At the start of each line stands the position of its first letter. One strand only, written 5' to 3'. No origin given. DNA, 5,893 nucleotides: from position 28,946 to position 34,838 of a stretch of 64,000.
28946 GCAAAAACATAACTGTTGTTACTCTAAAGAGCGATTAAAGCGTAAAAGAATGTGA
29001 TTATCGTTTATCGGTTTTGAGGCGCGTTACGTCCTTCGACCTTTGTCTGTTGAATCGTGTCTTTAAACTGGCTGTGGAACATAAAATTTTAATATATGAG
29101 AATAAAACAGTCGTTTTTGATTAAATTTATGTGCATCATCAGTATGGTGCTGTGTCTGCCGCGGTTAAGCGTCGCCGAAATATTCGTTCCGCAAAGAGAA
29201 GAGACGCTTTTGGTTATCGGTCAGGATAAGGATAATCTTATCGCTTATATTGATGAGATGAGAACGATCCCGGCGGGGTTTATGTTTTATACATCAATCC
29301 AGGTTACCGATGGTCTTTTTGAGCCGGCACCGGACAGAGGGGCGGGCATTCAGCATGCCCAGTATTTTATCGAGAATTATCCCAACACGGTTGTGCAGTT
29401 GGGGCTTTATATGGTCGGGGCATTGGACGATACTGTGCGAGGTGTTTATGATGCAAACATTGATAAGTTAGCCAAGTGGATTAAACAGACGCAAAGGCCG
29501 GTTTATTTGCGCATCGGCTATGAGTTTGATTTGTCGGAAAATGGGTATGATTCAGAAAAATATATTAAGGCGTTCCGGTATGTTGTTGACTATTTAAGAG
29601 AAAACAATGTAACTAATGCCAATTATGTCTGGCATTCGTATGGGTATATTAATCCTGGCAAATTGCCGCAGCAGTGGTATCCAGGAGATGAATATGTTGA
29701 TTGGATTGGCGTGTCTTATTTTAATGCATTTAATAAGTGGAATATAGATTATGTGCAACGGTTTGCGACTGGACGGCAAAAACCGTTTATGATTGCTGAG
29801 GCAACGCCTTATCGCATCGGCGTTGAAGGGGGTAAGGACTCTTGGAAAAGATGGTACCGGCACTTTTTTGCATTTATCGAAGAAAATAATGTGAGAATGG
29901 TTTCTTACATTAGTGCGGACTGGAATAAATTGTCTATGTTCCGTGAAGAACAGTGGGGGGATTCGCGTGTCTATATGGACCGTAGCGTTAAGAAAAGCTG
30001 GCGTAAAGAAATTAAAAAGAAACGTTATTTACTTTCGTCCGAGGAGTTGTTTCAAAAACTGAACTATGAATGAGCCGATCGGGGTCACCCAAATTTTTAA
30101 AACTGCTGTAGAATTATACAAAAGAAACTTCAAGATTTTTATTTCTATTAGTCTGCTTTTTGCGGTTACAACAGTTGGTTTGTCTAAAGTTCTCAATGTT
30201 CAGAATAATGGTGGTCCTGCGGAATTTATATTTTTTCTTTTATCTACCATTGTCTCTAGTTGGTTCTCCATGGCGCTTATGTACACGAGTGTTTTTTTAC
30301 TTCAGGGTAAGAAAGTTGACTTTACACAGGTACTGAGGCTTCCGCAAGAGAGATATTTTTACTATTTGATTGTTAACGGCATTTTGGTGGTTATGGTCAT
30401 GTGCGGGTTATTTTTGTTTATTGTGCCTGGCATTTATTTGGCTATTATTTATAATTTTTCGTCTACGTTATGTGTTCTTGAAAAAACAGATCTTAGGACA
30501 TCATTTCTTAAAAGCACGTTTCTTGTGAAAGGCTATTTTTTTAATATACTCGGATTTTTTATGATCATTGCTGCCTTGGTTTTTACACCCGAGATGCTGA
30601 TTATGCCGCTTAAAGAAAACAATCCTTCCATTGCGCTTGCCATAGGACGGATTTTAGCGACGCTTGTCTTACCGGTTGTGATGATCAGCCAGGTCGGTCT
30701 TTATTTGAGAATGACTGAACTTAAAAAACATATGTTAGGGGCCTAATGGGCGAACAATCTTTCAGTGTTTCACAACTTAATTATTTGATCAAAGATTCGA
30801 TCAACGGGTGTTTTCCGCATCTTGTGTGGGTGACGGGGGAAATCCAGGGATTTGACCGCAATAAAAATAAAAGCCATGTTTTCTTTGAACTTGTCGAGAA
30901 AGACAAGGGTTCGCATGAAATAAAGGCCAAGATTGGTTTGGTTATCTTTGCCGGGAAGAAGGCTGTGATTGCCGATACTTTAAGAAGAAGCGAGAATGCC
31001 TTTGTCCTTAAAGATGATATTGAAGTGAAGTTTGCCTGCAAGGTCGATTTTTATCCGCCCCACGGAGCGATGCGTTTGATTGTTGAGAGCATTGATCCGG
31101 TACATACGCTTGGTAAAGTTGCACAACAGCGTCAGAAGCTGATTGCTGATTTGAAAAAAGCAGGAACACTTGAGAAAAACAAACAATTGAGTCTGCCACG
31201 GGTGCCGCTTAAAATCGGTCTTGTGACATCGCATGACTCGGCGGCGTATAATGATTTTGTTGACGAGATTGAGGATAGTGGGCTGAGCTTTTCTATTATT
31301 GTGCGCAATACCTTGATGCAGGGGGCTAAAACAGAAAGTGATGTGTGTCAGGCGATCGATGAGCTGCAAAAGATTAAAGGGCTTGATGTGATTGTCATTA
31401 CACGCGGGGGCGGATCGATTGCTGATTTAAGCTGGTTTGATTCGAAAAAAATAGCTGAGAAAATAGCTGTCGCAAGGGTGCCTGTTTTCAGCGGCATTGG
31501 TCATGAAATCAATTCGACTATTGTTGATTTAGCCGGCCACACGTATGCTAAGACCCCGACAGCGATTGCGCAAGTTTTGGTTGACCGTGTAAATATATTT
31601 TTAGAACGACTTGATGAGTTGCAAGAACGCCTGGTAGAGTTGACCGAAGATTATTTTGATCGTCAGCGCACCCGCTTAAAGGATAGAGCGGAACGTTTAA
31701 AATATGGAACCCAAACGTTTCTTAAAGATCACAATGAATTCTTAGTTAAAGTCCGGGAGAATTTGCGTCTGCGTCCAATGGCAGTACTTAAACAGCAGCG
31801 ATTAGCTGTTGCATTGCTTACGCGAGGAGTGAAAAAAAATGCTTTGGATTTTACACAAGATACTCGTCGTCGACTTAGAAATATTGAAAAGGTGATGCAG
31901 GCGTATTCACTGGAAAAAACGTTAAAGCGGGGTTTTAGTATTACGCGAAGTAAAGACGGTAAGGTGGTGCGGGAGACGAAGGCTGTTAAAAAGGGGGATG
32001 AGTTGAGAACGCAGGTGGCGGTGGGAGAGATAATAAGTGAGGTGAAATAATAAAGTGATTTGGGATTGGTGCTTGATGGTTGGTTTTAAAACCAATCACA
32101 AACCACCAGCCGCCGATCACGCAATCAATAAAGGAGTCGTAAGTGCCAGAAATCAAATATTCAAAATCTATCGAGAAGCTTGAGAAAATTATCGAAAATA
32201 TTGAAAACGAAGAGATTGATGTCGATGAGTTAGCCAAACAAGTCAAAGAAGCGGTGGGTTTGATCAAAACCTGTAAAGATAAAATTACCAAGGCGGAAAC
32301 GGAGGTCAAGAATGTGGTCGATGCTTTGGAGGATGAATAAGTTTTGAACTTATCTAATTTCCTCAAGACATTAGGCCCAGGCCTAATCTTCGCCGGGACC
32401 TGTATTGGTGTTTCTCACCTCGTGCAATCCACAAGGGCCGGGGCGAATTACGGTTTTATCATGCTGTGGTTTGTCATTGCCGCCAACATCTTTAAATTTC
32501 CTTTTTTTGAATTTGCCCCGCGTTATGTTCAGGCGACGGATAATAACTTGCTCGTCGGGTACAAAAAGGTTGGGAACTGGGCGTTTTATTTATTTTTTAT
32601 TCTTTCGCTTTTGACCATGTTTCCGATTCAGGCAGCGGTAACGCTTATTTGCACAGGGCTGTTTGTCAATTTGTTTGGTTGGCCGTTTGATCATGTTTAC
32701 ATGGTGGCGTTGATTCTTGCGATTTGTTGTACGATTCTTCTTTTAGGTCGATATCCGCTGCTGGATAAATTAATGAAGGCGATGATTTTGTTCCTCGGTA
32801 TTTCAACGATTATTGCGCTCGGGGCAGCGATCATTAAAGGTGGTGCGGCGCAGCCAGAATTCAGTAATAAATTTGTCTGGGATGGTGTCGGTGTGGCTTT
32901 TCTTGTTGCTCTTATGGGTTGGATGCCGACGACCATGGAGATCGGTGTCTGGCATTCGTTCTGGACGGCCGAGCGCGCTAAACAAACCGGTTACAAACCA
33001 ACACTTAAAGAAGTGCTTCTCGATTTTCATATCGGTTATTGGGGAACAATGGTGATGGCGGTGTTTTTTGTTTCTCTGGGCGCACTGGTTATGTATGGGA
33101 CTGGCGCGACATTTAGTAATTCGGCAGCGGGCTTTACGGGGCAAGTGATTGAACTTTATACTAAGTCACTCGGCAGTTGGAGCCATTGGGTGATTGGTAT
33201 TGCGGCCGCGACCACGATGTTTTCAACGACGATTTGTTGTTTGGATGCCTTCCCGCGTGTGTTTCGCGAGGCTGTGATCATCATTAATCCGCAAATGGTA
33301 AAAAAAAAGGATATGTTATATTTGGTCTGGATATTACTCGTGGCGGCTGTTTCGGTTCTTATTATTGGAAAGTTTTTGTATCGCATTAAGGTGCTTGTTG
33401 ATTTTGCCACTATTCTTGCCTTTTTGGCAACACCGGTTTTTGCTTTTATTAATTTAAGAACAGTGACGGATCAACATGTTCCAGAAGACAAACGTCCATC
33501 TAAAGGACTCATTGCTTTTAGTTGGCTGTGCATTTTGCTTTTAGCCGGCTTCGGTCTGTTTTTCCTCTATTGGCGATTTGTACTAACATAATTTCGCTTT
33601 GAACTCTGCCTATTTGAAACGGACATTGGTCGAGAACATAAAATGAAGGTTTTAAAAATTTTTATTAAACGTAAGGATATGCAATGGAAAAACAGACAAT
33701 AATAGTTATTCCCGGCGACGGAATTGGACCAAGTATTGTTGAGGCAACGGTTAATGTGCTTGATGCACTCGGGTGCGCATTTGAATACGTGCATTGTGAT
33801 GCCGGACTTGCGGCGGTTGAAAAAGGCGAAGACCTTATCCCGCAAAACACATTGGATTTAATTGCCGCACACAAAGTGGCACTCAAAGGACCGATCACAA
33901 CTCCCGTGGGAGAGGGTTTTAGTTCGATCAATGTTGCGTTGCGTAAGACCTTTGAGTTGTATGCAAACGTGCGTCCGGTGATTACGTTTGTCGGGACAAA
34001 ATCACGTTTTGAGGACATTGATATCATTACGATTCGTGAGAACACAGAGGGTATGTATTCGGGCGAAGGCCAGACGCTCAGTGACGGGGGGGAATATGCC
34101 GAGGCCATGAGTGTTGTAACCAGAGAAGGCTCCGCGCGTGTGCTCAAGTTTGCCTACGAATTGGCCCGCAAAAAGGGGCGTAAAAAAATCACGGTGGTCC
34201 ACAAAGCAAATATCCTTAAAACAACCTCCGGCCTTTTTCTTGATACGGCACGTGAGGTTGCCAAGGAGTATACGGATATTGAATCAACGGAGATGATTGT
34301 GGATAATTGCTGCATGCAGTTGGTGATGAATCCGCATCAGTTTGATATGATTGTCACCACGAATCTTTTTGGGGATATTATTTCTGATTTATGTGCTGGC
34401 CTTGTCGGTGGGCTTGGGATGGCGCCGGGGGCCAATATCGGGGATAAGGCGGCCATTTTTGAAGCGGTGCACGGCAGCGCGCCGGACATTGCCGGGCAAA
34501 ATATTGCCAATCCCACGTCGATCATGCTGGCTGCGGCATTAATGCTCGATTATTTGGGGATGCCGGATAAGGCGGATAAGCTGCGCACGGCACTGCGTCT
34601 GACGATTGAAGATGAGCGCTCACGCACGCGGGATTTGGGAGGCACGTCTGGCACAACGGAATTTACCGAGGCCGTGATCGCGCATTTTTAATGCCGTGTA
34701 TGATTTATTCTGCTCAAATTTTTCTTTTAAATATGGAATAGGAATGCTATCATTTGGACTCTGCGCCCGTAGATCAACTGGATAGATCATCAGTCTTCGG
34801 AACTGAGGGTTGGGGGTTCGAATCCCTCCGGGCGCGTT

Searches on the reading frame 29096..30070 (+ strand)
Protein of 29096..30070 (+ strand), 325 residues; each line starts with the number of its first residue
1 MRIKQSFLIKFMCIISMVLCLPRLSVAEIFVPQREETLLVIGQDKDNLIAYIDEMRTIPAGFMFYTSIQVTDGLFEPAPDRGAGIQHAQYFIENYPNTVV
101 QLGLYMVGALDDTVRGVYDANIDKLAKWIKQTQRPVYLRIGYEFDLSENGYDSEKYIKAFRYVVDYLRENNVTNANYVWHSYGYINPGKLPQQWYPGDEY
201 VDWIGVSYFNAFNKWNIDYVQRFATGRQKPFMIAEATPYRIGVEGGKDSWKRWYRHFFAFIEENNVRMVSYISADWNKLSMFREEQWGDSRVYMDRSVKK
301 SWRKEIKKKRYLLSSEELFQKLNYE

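Call 65: search_protein_families(library=pfam, proteins=[window:29096-30070:+], max_evalue=0.001)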
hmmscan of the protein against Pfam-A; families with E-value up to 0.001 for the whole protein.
window:29096-30070:+ (325 aa): 1 family
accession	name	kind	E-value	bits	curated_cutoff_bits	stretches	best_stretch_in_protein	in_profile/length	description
PF02156.21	Glyco_hydro_26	-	2.2e-06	27.7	20.2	1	119-221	133-243/311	Glycosyl hydrolase family 26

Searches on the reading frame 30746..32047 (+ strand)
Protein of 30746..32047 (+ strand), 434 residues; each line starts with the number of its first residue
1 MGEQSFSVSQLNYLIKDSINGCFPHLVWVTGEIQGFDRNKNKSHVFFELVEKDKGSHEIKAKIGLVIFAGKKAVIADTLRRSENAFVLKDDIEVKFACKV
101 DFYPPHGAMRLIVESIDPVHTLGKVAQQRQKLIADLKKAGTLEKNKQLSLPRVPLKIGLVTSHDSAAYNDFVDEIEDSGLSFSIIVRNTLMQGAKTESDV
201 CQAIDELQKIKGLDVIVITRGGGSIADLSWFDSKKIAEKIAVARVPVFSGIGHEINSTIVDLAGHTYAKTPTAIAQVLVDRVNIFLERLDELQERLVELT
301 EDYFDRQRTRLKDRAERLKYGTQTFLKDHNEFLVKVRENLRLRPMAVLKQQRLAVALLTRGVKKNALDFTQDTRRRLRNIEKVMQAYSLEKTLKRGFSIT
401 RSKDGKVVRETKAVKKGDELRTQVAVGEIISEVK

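Call 65: search_protein_families(library=pfam, proteins=[window:30746-32047:+], max_evalue=0.001)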
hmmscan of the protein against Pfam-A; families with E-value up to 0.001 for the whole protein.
window:30746-32047:+ (434 aa): 2 families
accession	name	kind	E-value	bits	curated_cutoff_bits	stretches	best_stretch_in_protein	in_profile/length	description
PF02601.20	Exonuc_VII_L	-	6.5e-69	233.2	35.9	1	142-430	2-313/315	Exonuclease VII, large subunit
PF13742.12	tRNA_anti_2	-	3.4e-17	62.9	27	1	6-117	1-95/95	OB-fold nucleic acid binding domain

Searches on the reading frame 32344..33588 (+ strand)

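Call 65: search_protein_families(library=pfam, proteins=[window:32344-33588:+], max_evalue=0.001)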
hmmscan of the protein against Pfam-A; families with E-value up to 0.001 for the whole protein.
window:32344-33588:+ (415 aa): 1 family
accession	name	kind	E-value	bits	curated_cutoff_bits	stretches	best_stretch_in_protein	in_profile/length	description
PF01566.24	Nramp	-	5.4e-10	39.3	29.8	1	30-370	5-345/357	Natural resistance-associated macrophage protein-like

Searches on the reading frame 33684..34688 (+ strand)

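Call 65: search_protein_families(library=pfam, proteins=[window:33684-34688:+], max_evalue=0.001)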
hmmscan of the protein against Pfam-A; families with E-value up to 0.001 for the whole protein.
window:33684-34688:+ (335 aa): 1 family
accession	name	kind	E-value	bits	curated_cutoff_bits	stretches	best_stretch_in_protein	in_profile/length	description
PF00180.25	Iso_dh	-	1.4e-107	360.4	27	1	5-331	1-348/348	Isocitrate/isopropylmalate dehydrogenase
